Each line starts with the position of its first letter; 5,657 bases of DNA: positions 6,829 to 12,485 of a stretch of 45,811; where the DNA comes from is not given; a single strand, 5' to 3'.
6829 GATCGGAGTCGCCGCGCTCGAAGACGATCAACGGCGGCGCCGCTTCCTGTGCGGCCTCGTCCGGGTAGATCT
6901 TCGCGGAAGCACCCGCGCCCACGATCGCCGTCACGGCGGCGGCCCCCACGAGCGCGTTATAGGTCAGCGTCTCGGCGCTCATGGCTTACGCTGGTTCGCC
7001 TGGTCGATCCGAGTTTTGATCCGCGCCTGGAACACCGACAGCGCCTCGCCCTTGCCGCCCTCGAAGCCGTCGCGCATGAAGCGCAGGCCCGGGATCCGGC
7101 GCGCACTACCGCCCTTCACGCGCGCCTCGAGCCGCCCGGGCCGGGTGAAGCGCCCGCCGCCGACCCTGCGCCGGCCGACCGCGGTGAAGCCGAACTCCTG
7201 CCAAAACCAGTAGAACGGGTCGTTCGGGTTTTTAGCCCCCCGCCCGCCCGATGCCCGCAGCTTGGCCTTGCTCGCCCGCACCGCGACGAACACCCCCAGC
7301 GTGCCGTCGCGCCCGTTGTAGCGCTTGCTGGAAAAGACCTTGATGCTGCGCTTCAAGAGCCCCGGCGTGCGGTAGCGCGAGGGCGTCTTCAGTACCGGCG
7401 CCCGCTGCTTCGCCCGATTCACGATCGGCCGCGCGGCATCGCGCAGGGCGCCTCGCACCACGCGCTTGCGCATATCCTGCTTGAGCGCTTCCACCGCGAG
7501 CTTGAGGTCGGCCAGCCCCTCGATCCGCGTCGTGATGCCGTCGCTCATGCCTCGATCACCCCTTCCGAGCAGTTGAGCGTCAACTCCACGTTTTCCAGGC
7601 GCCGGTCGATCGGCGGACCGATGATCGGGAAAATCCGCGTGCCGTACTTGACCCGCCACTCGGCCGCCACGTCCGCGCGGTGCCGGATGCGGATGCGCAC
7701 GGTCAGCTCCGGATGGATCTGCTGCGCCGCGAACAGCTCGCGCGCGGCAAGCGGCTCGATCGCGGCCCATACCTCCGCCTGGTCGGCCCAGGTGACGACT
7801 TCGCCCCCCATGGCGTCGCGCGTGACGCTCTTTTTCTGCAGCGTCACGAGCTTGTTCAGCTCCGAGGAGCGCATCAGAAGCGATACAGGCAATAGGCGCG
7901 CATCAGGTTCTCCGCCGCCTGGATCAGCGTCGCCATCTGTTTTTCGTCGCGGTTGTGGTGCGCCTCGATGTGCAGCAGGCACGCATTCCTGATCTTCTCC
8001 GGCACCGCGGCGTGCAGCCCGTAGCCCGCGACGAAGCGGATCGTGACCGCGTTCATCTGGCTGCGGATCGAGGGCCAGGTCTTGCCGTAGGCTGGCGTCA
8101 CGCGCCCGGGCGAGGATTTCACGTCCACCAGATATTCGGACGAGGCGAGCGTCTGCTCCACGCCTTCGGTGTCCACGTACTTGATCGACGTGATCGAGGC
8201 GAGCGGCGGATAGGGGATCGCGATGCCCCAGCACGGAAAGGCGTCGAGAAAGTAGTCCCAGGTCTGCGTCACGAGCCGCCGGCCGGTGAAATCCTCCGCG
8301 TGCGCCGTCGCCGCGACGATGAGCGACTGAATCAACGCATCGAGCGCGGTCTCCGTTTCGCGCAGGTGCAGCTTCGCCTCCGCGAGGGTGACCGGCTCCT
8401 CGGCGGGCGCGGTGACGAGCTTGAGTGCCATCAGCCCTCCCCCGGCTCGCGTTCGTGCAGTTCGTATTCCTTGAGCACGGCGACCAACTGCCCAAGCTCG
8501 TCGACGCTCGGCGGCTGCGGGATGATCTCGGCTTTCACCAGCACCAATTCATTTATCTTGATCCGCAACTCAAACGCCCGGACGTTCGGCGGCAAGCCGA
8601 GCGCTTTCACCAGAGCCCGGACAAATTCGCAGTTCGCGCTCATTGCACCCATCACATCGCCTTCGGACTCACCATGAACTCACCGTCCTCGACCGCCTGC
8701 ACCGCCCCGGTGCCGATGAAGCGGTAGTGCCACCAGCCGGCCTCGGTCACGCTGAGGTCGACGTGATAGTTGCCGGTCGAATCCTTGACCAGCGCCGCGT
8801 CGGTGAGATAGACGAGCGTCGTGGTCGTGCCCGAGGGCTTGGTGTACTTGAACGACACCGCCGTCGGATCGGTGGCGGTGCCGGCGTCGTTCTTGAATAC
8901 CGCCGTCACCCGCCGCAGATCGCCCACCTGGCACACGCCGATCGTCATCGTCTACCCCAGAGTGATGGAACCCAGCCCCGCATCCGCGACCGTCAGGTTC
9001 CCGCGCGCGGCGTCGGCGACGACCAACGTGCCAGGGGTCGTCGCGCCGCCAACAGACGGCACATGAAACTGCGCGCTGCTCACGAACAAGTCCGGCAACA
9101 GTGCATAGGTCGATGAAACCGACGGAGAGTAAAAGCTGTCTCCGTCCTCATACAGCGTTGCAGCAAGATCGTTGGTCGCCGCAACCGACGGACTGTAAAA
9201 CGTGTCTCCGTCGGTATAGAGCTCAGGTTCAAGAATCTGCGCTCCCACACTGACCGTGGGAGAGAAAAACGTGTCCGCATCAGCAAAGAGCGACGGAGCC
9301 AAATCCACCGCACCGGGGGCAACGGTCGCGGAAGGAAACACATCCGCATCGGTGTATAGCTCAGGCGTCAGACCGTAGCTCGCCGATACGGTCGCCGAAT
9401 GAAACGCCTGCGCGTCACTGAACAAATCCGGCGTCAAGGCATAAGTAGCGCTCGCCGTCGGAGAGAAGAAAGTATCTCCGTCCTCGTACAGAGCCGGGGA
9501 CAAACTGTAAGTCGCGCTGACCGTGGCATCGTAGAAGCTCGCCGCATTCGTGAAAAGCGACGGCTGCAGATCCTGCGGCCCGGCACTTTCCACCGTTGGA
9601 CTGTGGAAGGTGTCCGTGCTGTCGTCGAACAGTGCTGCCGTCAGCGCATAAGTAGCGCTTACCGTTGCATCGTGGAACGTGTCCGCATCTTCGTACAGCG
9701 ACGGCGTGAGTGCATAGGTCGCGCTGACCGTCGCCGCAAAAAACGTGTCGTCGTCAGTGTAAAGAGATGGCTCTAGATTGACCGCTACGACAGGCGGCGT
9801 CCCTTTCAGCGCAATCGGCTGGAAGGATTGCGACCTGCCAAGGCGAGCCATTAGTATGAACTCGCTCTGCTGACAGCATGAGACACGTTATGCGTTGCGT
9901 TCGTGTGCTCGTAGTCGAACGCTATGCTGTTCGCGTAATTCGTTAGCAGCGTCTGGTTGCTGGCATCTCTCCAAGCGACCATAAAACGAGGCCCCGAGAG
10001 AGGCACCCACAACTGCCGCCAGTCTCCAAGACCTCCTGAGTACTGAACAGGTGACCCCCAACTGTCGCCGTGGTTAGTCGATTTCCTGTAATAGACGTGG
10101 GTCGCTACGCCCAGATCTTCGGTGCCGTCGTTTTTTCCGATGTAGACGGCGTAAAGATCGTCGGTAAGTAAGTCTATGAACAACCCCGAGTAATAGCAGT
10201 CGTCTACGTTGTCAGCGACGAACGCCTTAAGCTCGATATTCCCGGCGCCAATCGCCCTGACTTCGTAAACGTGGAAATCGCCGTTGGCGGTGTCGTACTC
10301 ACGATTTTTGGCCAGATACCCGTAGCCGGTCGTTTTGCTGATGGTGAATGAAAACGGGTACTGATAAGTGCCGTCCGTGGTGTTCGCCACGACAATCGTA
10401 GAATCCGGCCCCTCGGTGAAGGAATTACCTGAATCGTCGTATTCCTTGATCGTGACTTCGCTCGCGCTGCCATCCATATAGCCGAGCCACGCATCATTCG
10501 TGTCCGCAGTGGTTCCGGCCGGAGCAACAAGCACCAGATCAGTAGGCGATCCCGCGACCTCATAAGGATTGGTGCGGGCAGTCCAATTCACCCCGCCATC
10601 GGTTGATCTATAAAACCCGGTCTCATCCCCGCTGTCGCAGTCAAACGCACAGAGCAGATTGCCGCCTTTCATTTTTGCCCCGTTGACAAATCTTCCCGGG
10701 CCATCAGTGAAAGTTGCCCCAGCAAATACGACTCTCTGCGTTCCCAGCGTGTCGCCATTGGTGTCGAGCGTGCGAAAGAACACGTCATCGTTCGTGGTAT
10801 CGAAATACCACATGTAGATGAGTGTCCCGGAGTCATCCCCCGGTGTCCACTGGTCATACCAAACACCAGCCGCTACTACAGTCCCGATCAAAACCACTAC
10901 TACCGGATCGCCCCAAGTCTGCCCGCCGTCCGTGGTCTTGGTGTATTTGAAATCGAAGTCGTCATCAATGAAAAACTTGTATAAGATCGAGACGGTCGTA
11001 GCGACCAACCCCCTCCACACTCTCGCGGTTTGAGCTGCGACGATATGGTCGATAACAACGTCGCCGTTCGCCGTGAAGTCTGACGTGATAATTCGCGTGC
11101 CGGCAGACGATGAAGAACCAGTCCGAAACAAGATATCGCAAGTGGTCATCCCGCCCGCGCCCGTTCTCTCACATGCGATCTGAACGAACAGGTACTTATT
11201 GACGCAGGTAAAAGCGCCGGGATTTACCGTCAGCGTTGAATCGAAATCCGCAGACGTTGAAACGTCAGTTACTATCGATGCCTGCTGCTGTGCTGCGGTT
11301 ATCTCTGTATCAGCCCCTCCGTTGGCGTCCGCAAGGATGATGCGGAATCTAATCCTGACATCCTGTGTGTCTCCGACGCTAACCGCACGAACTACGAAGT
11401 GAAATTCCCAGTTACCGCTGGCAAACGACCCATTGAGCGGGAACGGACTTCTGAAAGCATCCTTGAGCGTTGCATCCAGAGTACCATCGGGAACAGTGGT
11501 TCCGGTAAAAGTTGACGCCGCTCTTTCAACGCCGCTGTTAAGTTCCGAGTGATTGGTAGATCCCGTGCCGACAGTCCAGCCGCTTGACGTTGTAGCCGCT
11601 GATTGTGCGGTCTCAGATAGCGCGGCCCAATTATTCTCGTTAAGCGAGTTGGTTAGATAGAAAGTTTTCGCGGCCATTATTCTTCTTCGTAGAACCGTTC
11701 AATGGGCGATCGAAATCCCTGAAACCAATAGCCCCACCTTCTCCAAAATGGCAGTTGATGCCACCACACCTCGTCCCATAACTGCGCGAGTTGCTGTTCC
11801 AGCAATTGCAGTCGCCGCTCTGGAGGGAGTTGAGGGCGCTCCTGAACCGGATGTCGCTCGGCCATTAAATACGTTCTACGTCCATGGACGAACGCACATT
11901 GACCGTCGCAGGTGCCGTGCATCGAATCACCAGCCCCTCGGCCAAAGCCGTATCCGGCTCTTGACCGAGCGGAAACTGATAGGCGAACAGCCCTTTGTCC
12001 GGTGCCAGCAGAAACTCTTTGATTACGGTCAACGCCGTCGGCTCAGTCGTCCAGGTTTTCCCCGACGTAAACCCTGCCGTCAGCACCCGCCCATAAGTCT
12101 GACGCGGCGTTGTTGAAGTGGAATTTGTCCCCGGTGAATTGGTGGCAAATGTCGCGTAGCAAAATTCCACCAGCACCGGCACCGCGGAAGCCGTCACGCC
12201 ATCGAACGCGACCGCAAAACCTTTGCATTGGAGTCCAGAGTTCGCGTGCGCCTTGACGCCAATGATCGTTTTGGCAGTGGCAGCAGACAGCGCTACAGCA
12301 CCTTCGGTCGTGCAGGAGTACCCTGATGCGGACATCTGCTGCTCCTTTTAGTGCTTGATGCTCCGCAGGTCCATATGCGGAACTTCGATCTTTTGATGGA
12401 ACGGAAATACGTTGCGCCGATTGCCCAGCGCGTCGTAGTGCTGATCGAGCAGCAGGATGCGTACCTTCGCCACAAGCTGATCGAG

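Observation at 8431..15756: About 7.4 kb block of 13 co-oriented, translationally coupled genes inserted between the capsid gene and the head-tail connector genes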

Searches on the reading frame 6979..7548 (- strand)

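Call 46: search_protein_families(library=phrogs, max_evalue=1, proteins=[window:6979-7548:-])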
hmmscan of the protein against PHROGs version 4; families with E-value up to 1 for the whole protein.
window:6979-7548:- (189 aa): 5 families
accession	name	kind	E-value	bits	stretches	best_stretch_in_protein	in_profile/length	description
phrog_5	-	connector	1.5e-16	62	1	1-186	87-214/239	tail completion or Neck1 protein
phrog_23409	-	unknown function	0.0025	18.5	1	11-123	126-228/264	-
phrog_17053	-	unknown function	0.022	15.8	0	150-183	23-56/59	-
phrog_18164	-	unknown function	0.14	12.9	1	6-60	4-56/172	-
phrog_16765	-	unknown function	0.21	12.6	1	8-133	7-117/141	-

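Call 47: search_protein_families(library=pfam, max_evalue=1, proteins=[window:6979-7548:-])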
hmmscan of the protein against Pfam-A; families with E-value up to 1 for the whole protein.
window:6979-7548:- (189 aa): 1 family
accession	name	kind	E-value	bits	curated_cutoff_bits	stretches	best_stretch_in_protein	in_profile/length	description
PF04883.17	HK97-gp10_like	-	1.4e-07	32.8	21.4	1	14-120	2-78/78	Bacteriophage HK97-gp10, putative tail-component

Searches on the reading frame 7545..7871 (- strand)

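Call 46: search_protein_families(library=phrogs, max_evalue=1, proteins=[window:7545-7871:-])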
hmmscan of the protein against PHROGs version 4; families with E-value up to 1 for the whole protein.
window:7545-7871:- (108 aa): 5 families
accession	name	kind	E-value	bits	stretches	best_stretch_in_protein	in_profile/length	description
phrog_25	-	connector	2e-24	88.1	1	3-105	39-140/286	head closure Hc1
phrog_10356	-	head and packaging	4.5e-13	49.2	1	4-80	7-83/852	virion structural protein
phrog_501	-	connector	0.022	15.9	1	7-104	7-115/115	head closure Hc1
phrog_1951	-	connector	0.087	13.9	1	6-100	4-96/103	head-tail adaptor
phrog_27716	-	unknown function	0.15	12.9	1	13-59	28-76/146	-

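Call 47: search_protein_families(library=pfam, max_evalue=1, proteins=[window:7545-7871:-])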
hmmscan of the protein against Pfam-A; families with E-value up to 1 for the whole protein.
window:7545-7871:- (108 aa): 1 family
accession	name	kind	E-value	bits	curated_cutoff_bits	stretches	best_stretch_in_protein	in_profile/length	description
PF05521.18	Phage_HCP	-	1.3e-26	93.6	25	1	3-104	4-106/106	Phage head completion protein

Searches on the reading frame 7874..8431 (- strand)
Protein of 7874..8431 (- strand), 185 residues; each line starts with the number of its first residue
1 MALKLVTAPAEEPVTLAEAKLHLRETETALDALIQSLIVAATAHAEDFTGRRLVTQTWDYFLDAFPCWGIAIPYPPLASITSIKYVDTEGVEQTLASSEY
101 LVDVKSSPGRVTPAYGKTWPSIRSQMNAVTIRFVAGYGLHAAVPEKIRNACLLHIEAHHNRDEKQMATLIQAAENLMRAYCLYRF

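Call 46: search_protein_families(library=phrogs, max_evalue=1, proteins=[window:7874-8431:-])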
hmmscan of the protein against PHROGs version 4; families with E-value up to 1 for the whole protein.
window:7874-8431:- (185 aa): 2 families
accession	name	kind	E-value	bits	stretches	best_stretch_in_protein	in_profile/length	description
phrog_442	-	connector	2.1e-27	97.1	1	2-166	76-228/270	head-tail adaptor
phrog_40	-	connector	1.4e-10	42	1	3-55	31-83/201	head-tail adaptor Ad1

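Call 47: search_protein_families(library=pfam, max_evalue=1, proteins=[window:7874-8431:-])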
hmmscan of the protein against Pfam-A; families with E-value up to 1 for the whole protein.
window:7874-8431:- (185 aa): 1 family
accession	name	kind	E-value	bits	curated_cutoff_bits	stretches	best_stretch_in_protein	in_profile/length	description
PF05135.19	Phage_connect_1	-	3.6e-07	31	21.2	1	15-56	3-42/101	Phage gp6-like head-tail connector protein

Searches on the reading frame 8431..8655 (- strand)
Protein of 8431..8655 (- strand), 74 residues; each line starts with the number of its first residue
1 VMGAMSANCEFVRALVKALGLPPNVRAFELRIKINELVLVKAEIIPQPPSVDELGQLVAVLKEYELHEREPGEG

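Call 46: search_protein_families(library=phrogs, max_evalue=1, proteins=[window:8431-8655:-])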
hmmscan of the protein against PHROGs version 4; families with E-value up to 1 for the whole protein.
window:8431-8655:- (74 aa): 0 families

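Call 47: search_protein_families(library=pfam, max_evalue=1, proteins=[window:8431-8655:-])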
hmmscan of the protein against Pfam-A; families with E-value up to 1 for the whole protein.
window:8431-8655:- (74 aa): 0 families

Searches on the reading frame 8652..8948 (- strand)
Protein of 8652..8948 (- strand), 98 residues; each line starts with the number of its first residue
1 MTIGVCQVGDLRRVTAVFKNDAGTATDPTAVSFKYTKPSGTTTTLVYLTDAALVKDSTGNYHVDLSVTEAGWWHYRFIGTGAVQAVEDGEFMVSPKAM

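Call 46: search_protein_families(library=phrogs, max_evalue=1, proteins=[window:8652-8948:-])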
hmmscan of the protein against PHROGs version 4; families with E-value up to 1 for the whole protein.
window:8652-8948:- (98 aa): 3 families
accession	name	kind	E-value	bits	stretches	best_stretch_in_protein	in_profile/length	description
phrog_17896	-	unknown function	5.9e-05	23.8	1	7-97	3-84/230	-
phrog_28568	-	unknown function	0.021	15.9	1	58-84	48-74/83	-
phrog_18294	-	unknown function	0.099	13.9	1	5-68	10-71/104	-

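Call 47: search_protein_families(library=pfam, max_evalue=1, proteins=[window:8652-8948:-])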
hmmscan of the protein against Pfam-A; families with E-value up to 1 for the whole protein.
window:8652-8948:- (98 aa): 1 family
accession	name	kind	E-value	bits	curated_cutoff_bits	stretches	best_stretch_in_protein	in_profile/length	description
PF13115.11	YtkA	-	0.069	14.2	25.9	1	31-75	40-82/85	YtkA-like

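Call 97: search_protein_families(library=ncbifam, max_evalue=0.05, proteins=[window:8652-8948:-])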
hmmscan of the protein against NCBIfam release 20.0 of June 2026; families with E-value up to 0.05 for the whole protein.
window:8652-8948:- (98 aa): 0 families

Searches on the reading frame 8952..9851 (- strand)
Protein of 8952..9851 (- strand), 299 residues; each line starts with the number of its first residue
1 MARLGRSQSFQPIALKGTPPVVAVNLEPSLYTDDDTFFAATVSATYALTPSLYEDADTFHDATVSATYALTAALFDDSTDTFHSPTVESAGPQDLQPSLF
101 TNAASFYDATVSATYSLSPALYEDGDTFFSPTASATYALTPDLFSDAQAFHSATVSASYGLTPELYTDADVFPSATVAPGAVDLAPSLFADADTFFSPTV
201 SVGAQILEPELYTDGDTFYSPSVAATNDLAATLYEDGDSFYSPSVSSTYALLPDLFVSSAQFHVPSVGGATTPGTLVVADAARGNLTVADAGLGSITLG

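Call 4: search_protein_families(library=pfam, max_evalue=0.01, proteins=[window:8952-9851:-])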
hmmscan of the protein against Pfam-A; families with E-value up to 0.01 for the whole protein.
window:8952-9851:- (299 aa): 0 families

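Call 5: search_protein_families(library=phrogs, max_evalue=0.01, proteins=[window:8952-9851:-])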
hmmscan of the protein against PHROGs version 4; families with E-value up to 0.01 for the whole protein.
window:8952-9851:- (299 aa): 0 families

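Call 97: search_protein_families(library=ncbifam, max_evalue=0.05, proteins=[window:8952-9851:-])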
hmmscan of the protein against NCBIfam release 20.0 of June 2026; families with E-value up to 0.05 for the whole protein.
window:8952-9851:- (299 aa): 0 families

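Call 102: search_solved_structures(query=window:8952-9851:-, max_evalue=5, show_alignments=2)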
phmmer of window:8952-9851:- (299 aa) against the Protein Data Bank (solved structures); distinct sequences matched with E-value up to 5: 2.
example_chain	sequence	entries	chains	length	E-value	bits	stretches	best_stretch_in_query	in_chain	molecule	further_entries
4ott_B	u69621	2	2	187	0.55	13.5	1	162-246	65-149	Gamma-glutamyltranspeptidase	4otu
5xlu_B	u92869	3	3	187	0.55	13.5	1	162-246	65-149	Gamma glutamyl transpeptidase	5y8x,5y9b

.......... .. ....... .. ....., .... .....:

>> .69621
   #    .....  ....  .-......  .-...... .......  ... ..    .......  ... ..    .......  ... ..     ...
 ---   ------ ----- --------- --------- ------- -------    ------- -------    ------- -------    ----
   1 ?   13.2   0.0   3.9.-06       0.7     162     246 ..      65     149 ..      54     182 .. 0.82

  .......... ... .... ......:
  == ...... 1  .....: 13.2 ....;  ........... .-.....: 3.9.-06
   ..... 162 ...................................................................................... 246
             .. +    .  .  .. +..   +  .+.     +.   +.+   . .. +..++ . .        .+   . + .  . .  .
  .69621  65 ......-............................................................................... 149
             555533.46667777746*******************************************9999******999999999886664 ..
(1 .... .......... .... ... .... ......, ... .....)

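Call 103: search_dna_similar(query=window:8952-9851:-, collection=phages, mode=protein, max_rows=25, max_evalue=0.00001)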
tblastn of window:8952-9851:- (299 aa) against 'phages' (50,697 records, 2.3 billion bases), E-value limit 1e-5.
Records with a match: 1; places in all: 3; records where one place covers at least 80% of the query: 0.
Best place of each record, by identity: <60% 1.
By first word of the organism name: Pseudanabaena 1.
By host as written in the record: Pseudanabaena sp. 1.
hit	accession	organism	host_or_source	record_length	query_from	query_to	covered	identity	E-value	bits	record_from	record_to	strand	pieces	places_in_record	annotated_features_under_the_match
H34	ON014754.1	Pseudanabaena phage Pam2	Pseudanabaena sp.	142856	21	250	77%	31.0%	6e-28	119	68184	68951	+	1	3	hypothetical protein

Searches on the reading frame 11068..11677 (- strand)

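Call 46: search_protein_families(library=phrogs, max_evalue=1, proteins=[window:11068-11677:-])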
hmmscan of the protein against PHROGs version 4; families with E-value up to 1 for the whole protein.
window:11068-11677:- (203 aa): 2 families
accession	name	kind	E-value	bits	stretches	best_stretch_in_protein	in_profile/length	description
phrog_8270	-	unknown function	0.0014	19.6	1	72-131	70-131/196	-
phrog_16813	-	unknown function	0.41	11.7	1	92-120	48-76/96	-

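Call 47: search_protein_families(library=pfam, max_evalue=1, proteins=[window:11068-11677:-])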
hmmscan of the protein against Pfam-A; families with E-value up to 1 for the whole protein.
window:11068-11677:- (203 aa): 1 family
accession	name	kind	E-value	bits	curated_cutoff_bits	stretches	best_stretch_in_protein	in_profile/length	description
PF12969.12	DUF3857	-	0.067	13.7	24.6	1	61-111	46-99/170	Domain of Unknown Function with PDB structure (DUF3857)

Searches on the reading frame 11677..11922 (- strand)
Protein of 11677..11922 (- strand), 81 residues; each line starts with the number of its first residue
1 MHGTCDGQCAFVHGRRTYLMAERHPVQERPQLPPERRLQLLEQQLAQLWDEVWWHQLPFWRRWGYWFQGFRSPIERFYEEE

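Call 4: search_protein_families(library=pfam, max_evalue=0.01, proteins=[window:11677-11922:-])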
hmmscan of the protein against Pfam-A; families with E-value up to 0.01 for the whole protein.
window:11677-11922:- (81 aa): 0 families

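Call 5: search_protein_families(library=phrogs, max_evalue=0.01, proteins=[window:11677-11922:-])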
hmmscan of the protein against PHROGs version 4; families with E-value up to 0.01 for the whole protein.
window:11677-11922:- (81 aa): 0 families

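Call 46: search_protein_families(library=phrogs, max_evalue=1, proteins=[window:11677-11922:-])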
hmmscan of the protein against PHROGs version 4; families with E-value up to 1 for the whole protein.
window:11677-11922:- (81 aa): 1 family
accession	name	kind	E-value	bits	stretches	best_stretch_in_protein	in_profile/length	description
phrog_9400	-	unknown function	0.13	13.1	1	15-42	18-45/74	-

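Call 47: search_protein_families(library=pfam, max_evalue=1, proteins=[window:11677-11922:-])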
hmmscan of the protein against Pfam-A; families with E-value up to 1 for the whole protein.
window:11677-11922:- (81 aa): 1 family
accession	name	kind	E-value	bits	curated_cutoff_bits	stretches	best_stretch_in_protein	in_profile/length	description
PF01816.23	LRV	-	0.12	13.3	21.6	1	28-42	9-23/26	Leucine rich repeat variant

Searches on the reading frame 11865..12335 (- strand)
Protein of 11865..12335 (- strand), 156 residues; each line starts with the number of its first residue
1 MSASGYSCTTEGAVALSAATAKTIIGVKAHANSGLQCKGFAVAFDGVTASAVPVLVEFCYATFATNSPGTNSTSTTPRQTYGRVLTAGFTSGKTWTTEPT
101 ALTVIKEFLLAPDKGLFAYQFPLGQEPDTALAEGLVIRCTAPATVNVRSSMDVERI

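Call 4: search_protein_families(library=pfam, max_evalue=0.01, proteins=[window:11865-12335:-])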
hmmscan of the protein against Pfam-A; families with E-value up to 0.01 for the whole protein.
window:11865-12335:- (156 aa): 0 families

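Call 5: search_protein_families(library=phrogs, max_evalue=0.01, proteins=[window:11865-12335:-])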
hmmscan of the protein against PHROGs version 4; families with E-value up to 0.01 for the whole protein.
window:11865-12335:- (156 aa): 0 families

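Call 46: search_protein_families(library=phrogs, max_evalue=1, proteins=[window:11865-12335:-])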
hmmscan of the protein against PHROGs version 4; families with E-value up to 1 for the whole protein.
window:11865-12335:- (156 aa): 1 family
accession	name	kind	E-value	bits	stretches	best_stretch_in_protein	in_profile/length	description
phrog_34963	-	unknown function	0.18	12.5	0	17-78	13-87/222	-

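Call 47: search_protein_families(library=pfam, max_evalue=1, proteins=[window:11865-12335:-])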
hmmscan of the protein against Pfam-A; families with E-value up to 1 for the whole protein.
window:11865-12335:- (156 aa): 1 family
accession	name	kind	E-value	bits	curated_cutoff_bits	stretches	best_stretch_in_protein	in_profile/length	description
PF15967.10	Nucleoporin_FG2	-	0.75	8.6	32.3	1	3-145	78-214/604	Nucleoporin FG repeated region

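Call 74: search_solved_structures(query=window:11865-12335:-, max_evalue=1, show_alignments=2)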
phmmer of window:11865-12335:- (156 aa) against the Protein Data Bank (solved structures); distinct sequences matched with E-value up to 1: 0.

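Call 78: find_related_loci(query=window:11865-12335:-, collection=viral_contigs, flank=8000)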
Query window:11865-12335:- (156 aa) in viral_contigs; peptide patterns used: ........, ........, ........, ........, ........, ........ (x = any residue, [..] = any of these).
11 stretches matched a pattern; 6 encode a relative of the query (tblastn E <= 1e-3); 6 distinct loci.
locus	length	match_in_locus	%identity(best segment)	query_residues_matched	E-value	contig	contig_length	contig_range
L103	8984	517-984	81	1-156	2e-72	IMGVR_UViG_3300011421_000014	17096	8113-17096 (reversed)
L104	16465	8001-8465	65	1-155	1e-65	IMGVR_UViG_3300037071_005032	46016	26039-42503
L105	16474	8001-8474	66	1-155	4e-58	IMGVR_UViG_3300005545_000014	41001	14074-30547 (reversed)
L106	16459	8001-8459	65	4-155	1e-56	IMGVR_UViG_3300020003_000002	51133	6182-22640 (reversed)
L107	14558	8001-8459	65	4-155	1e-56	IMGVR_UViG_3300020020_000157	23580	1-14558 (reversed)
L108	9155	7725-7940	68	85-156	7e-23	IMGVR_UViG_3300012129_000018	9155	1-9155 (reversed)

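Call 97: search_protein_families(library=ncbifam, max_evalue=0.05, proteins=[window:11865-12335:-])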
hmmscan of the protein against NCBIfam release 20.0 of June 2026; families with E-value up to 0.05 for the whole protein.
window:11865-12335:- (156 aa): 0 families
